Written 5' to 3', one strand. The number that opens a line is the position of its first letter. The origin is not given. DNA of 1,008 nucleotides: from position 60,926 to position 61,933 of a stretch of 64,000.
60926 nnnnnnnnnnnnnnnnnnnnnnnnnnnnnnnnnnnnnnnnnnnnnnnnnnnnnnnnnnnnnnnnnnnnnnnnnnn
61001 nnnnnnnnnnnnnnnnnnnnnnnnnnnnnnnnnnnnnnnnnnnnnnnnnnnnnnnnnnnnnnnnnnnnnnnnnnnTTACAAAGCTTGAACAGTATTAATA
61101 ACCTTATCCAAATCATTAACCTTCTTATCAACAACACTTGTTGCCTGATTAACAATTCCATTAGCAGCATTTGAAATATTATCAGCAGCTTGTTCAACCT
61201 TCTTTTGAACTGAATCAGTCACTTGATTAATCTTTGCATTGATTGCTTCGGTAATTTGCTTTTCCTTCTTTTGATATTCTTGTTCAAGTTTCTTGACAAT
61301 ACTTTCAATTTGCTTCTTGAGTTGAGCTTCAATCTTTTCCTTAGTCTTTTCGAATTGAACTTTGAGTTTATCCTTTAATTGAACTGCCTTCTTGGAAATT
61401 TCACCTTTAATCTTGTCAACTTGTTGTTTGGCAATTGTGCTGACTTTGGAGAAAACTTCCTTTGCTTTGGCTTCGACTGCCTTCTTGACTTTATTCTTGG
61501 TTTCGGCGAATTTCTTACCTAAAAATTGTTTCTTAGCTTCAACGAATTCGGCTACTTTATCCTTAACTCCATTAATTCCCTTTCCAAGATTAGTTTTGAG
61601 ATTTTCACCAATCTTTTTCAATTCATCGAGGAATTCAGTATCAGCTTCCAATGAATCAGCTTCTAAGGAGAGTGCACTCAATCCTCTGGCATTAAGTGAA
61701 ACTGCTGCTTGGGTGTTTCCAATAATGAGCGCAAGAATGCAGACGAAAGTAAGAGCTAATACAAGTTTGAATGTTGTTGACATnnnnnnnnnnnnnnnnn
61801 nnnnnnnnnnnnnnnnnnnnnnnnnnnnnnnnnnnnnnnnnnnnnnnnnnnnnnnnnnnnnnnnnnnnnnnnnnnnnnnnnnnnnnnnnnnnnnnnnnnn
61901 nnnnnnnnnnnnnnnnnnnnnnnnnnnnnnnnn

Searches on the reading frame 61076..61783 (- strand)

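Call 36: search_protein_families(library=pfam, proteins=[window:61076-61783:-], max_evalue=0.001)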
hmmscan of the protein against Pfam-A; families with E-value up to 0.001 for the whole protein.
window:61076-61783:- (235 aa): 2 families
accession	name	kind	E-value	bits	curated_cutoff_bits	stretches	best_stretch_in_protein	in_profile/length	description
PF01442.23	Apolipoprotein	-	1.9e-10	41.2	90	2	44-168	20-143/190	Apolipoprotein A1/A4/E domain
PF05478.16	Prominin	-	0.00034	19.3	34.3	1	43-231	228-404/799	Prominin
